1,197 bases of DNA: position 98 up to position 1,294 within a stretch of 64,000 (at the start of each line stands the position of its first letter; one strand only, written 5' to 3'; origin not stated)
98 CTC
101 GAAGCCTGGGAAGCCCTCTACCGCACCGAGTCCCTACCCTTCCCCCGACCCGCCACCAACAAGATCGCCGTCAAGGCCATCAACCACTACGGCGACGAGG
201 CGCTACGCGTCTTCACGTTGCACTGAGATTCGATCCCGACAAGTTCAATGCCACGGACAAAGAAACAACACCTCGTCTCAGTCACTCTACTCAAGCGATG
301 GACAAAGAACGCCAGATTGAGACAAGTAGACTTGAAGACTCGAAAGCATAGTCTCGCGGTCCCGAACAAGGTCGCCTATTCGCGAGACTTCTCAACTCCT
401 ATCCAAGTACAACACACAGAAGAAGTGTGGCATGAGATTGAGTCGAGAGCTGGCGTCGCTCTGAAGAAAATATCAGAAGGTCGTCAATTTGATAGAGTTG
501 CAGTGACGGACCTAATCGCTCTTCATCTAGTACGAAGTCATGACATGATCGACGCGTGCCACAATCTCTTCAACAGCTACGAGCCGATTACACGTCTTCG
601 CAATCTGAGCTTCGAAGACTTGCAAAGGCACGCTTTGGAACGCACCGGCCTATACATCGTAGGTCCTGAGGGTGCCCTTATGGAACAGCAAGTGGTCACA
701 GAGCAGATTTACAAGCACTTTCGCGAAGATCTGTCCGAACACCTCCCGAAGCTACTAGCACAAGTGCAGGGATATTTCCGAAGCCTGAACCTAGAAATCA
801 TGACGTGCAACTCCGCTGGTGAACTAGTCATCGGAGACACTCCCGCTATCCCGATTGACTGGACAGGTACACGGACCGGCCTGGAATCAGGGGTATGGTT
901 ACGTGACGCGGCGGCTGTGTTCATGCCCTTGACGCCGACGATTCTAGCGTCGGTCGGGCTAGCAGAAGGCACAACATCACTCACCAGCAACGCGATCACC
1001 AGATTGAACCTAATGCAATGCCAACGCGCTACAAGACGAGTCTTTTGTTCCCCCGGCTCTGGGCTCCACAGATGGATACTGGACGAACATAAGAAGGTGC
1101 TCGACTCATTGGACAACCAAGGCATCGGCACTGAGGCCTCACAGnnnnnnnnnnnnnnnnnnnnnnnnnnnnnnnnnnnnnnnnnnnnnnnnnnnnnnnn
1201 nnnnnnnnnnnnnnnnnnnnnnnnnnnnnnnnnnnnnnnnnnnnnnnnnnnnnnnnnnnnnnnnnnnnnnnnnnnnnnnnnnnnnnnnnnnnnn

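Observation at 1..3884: Mosaic same-strand gene string: MTase tail, low-GC DUF4238, PhyH dioxygenase, low-GC EVE-nuclease, second PhyH 3' copy (candidate composite DNA-modification/defence locus)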

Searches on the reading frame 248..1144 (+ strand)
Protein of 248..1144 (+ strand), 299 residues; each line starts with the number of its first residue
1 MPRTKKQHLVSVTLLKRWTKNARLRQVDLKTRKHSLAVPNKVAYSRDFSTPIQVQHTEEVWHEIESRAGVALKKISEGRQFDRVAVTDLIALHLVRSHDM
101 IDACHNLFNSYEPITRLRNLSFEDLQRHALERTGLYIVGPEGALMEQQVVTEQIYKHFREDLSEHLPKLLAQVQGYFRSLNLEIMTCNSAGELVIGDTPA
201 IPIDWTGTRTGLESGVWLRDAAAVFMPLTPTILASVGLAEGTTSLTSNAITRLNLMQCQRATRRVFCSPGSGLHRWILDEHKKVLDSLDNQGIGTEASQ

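Call 5: search_protein_families(library=pfam, proteins=[window:248-1144:+], max_evalue=0.1)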
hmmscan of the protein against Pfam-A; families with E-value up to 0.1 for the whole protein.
window:248-1144:+ (299 aa): 1 family
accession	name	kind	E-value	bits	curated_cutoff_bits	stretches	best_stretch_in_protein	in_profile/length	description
PF14022.11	DUF4238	-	8.2e-15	55.4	27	1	6-269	1-279/281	Protein of unknown function (DUF4238)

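Call 6: search_protein_families(library=padloc, proteins=[window:248-1144:+], max_evalue=0.1)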
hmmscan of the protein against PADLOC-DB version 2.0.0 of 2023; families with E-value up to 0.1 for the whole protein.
window:248-1144:+ (299 aa): 1 family
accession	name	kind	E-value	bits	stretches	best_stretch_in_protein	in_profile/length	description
PDLC03000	DUF4238-Pers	-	0.036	11.5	0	4-84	4-92/309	-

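Call 7: find_encoding_contigs(protein=window:248-1144:+, flank=10000, max_places=6)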
Protein window:248-1144:+ (299 aa): 2 contigs read that carry it; 2 places shown.
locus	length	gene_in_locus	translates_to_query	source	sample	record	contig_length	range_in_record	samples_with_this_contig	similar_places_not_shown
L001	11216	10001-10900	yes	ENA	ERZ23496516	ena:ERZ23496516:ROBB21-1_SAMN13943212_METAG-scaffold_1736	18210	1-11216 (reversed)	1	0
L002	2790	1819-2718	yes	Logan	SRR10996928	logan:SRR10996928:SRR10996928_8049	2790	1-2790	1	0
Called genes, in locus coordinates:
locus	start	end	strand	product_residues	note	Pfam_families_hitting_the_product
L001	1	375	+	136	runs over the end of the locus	-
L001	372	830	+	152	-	PF14464:Prok-JAB (weak)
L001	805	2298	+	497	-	-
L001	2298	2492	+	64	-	-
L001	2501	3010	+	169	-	-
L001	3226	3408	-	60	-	-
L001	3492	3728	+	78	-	-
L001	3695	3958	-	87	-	-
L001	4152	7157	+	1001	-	PF04851:ResIII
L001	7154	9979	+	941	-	PF01555:N6_N4_Mtase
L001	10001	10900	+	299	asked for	PF14022:DUF4238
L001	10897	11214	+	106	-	?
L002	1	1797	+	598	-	?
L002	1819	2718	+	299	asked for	PF14022:DUF4238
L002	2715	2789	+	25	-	?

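Call 35: find_homologous_proteins(query=window:248-1144:+, max_evalue=0.00001)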
Query window:248-1144:+ (299 aa): 10 proteins with E <= 0.00001 among 1128 candidates.
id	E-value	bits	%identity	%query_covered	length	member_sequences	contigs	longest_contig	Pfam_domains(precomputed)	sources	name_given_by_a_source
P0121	3.5e-161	554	83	98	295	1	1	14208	PF14022.12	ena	-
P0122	6.9e-159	546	82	98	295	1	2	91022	PF14022.12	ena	-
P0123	3.2e-127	442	92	71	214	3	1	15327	-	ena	-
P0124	9.8e-110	385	60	96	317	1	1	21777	PF14022.12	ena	-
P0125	8.8e-109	382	59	96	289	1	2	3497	PF14022.12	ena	-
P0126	8.0e-106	372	59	97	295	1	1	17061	PF14022.12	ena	-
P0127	6.9e-103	362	57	97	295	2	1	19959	PF14022.12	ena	-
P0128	1.0e-93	332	53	95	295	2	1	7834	PF14022.12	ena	-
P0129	4.2e-92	327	55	89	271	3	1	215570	PF14022.12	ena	-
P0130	2.5e-8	52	34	52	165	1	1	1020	PF14022.12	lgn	-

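Call 36: find_encoding_contigs(protein=P0122, flank=10000, max_places=3)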
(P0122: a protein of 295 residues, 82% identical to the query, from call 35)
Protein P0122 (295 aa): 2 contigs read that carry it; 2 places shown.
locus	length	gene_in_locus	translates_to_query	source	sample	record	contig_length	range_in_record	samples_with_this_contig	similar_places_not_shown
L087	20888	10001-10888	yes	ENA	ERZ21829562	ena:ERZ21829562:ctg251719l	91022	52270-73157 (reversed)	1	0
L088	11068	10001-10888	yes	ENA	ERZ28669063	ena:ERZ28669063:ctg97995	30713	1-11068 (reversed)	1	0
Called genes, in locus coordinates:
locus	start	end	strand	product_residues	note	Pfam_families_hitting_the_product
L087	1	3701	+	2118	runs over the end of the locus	PF13191:AAA_16 (weak)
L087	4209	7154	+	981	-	PF04851:ResIII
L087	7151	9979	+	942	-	PF14520:HHH_5 (faint), PF01555:N6_N4_Mtase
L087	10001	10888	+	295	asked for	PF14022:DUF4238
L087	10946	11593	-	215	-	PF00665:rve (weak), PF13683:rve_3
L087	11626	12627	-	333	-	PF13565:HTH_32 (weak), PF13683:rve_3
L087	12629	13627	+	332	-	PF01385:OrfB_IS605, PF07282:Cas12f1-like_TNB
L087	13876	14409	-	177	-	PF13358:DDE_3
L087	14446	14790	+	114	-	-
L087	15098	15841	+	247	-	PF00665:rve (weak), PF13683:rve_3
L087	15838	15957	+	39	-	-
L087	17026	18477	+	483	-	PF14690:Zn_ribbon_ISL3 (weak), PF13542:HTH_Tnp_ISL3, PF01610:DDE_Tnp_ISL3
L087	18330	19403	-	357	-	PF13683:rve_3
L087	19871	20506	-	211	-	-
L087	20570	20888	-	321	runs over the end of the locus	PF13936:HTH_38, PF00665:rve (weak)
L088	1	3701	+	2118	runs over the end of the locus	PF13191:AAA_16 (weak)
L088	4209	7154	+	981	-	PF04851:ResIII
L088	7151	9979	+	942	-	PF14520:HHH_5 (faint), PF01555:N6_N4_Mtase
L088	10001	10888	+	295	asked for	PF14022:DUF4238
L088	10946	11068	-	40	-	?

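Call 37: find_encoding_contigs(protein=P0124, flank=10000, max_places=3)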
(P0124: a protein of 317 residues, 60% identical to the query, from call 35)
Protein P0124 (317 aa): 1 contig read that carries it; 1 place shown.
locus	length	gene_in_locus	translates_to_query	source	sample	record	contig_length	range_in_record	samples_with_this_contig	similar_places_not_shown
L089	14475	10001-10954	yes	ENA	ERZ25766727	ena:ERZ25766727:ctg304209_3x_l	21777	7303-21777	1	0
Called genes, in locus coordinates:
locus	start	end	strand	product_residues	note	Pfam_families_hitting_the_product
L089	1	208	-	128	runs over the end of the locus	-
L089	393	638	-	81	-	PF09954:DUF2188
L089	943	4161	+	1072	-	PF00176:SNF2-rel_dom, PF00270:DEAD (weak), PF04851:ResIII, PF00271:Helicase_C, PF13020:NOV_C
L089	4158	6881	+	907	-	PF06634:DUF1156 (weak)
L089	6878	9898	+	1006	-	PF04465:DUF499, PF03793:PASTA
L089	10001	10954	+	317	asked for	PF14022:DUF4238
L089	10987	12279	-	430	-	PF13542:HTH_Tnp_ISL3 (weak), PF01610:DDE_Tnp_ISL3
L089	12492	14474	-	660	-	?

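Call 38: find_encoding_contigs(protein=P0129, flank=10000, max_places=3)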
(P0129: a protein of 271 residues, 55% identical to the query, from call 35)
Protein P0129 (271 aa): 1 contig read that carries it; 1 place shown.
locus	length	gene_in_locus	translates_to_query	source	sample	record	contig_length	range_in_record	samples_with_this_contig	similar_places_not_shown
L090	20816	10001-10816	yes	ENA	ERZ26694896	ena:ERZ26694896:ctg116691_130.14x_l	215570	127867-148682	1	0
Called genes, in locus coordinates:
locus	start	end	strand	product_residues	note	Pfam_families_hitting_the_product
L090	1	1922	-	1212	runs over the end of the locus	PF00271:Helicase_C (weak)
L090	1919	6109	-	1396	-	PF07669:Eco57I, PF20473:MmeI_Mtase, PF20466:MmeI_TRD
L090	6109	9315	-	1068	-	PF00176:SNF2-rel_dom, PF00270:DEAD (faint), PF04851:ResIII (weak), PF00271:Helicase_C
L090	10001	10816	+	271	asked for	PF14022:DUF4238 (weak)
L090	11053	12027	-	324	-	-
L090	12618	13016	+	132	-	-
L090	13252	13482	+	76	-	PF05721:PhyH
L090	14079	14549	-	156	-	-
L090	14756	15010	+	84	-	-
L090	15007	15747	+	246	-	-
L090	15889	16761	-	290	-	-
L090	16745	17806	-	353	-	PF09339:HTH_IclR (faint), PF12802:MarR_2 (weak)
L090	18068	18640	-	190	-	-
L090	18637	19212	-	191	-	PF12358:DUF3644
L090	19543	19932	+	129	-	PF05721:PhyH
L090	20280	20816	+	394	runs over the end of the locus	PF02463:SMC_N (faint), PF13175:AAA_15 (weak), PF13476:AAA_23 (weak), PF13304:AAA_21, PF13175:AAA_15 (weak)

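Call 46: search_protein_families(library=padloc, proteins=[L001:4152-7154:+, L001:7154-9976:+, L001:372-827:+, L001:805-2295:+, L001:2298-2489:+, L001:2501-3007:+, L001:3492-3725:+, L089:943-4158:+, L089:4158-6878:+, L089:6878-9895:+], max_evalue=0.001)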
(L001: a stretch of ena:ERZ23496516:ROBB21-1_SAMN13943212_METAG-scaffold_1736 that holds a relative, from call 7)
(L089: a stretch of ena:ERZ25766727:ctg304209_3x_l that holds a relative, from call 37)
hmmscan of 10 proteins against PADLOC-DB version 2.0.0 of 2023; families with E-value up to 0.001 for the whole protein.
L001:4152-7154:+ (1001 aa): 3 families
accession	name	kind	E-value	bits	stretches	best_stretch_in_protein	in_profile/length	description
PDLC03648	REase_III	-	2.1e-06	24.1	0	602-642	314-354/871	Type III restriction enzyme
PDLC03647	REase_III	-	0.00018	17.8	0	595-641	503-549/989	Type III restriction enzyme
PDLC03649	REase_III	-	0.00044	16.3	0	594-641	490-537/973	Type III restriction enzyme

L001:7154-9976:+ (941 aa): 45 families (the best 25 are shown)
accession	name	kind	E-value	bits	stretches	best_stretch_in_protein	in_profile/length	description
PDLC03632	MTase_III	-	1.4e-230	766.1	2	110-607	76-589/983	Type III methyltransferase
PDLC03636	MTase_III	-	1e-37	128.2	3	262-379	87-204/575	Type III methyltransferase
PDLC03354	MTase_II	-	2.9e-35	120.1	1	191-546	60-383/425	Type II methyltransferase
PDLC03635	MTase_III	-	3.8e-31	106.5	1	178-532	205-559/708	Type III methyltransferase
PDLC03644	MTase_III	-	4.3e-30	103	1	181-545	28-393/542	Type III methyltransferase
PDLC03300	MTase_II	-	2.8e-28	96.9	2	214-364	29-178/302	Type II methyltransferase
PDLC03633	MTase_III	-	2.9e-28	96.9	2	186-344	72-227/616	Type III methyltransferase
PDLC03638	MTase_III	-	2.5e-27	93.5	1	258-532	422-664/816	Type III methyltransferase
PDLC03339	MTase_II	-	4.4e-27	92.9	2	193-358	5-148/399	Type II methyltransferase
PDLC03634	MTase_III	-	1.2e-25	88.5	1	191-518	94-423/621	Type III methyltransferase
PDLC03371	MTase_II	-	2e-20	71.4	2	484-545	191-252/260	Type II methyltransferase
PDLC03641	MTase_III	-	7.5e-19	65.7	1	187-519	100-426/657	Type III methyltransferase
PDLC03637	MTase_III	-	1.7e-15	54.7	1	185-360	118-278/513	Type III methyltransferase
PDLC03738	oMTase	-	1.2e-14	51.8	1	482-545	202-265/376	orphan methyltransferase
PDLC03216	MTase_II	-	3.2e-14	50.7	1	482-546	192-256/364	Type II methyltransferase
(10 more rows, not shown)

L001:372-827:+ (152 aa): 1 family
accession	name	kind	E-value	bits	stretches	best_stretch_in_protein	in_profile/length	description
PDLC03846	BilC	-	1.2e-09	36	1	73-138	88-153/168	-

L001:805-2295:+ (497 aa): 3 families
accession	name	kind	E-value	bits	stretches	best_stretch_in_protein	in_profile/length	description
PDLC00845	E1-E2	-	1.6e-06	24.9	1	201-297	302-397/571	E1-E2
PDLC00856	E1-E2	-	2e-06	24.6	1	201-290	322-410/573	E1-E2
PDLC00829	E1-E2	-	5.3e-06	23.8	1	201-316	171-286/426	E1-E2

L001:2298-2489:+ (64 aa): 0 families

L001:2501-3007:+ (169 aa): 0 families

L001:3492-3725:+ (78 aa): 0 families

L089:943-4158:+ (1072 aa): 52 families (the best 25 are shown)
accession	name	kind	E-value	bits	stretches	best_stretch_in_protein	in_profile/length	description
PDLC00659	HmaA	-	4e-84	281.2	2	88-372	97-379/1176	SNF2 helicase / DEAD-box helicase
PDLC02500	BrxHI|BrxHII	-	3.1e-65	219.3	1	95-623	90-638/933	BrxHI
PDLC02621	DrmD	-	1.8e-64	216.5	1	109-659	136-733/1040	DrmD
PDLC02620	DrmD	-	1.2e-61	206.9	1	84-588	88-613/1060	DrmD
PDLC02504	BrxHI|BrxHII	-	2.4e-56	189.3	1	94-659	110-677/971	BrxHII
PDLC02572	DrmA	-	6.6e-43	144.8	1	115-646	137-717/1043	DrmA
PDLC02623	DrmD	-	2.4e-41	139.5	2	452-579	523-651/1040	DrmD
PDLC02632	DrmD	-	1.5e-33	114.2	1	115-567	142-640/662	DrmD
PDLC02840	DpdE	-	1.5e-31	107.6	2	97-274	161-323/1091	DpdE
PDLC02634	DrmD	-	6.5e-31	104.9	1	88-572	86-603/900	DrmD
PDLC02619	DrmD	-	6.7e-31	105.2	2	508-568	489-549/872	DrmD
PDLC02843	DpdE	-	4.3e-30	102.4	2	75-278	138-322/1091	DpdE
PDLC02624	DrmD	-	9.7e-26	88.4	1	147-560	15-473/652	DrmD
PDLC02633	DrmD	-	9e-24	81.5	1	114-556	143-632/839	DrmD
PDLC02193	PLD_Helicase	-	7.4e-23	78.6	1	392-581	632-827/905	-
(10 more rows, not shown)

L089:4158-6878:+ (907 aa): 10 families
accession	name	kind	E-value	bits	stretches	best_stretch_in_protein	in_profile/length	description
PDLC00660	HmaB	-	5.7e-34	115.1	2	387-758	456-825/967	DNA-adenine methylase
PDLC00661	HmaB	-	1.7e-32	110.3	1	247-761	316-834/973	DNA-adenine methylase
PDLC03233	MTase_II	-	8.2e-26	88.7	1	20-657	51-650/731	Type II methyltransferase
PDLC02189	DUF1156_MTase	-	2.5e-18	63.7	2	504-708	548-746/944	-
PDLC03352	MTase_II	-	2.8e-17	59.9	3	481-534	545-597/1023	Type II methyltransferase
PDLC03312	MTase_II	-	1.7e-10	37.3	1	472-619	497-626/1344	Type II methyltransferase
PDLC03314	MTase_II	-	1.1e-08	31.7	1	504-708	548-746/944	Type II methyltransferase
PDLC02541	PglX|PglXI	-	4.1e-06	23.2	1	480-621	471-590/919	PglXI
PDLC03325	MTase_II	-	5.4e-05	20.1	0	485-530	274-319/426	Type II methyltransferase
PDLC04134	mad2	-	0.00027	17.9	0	485-620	340-419/492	mads_2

L089:6878-9895:+ (1006 aa): 3 families
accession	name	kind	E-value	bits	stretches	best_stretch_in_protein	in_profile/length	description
PDLC00662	HmaC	-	1.9e-31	107.1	1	10-421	5-399/941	AAA+ ATPase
PDLC02192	DUF499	-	9.3e-17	58.1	1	85-423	62-374/1022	-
PDLC04040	PD-T4-6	-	8.5e-05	19.5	1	864-928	419-488/547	-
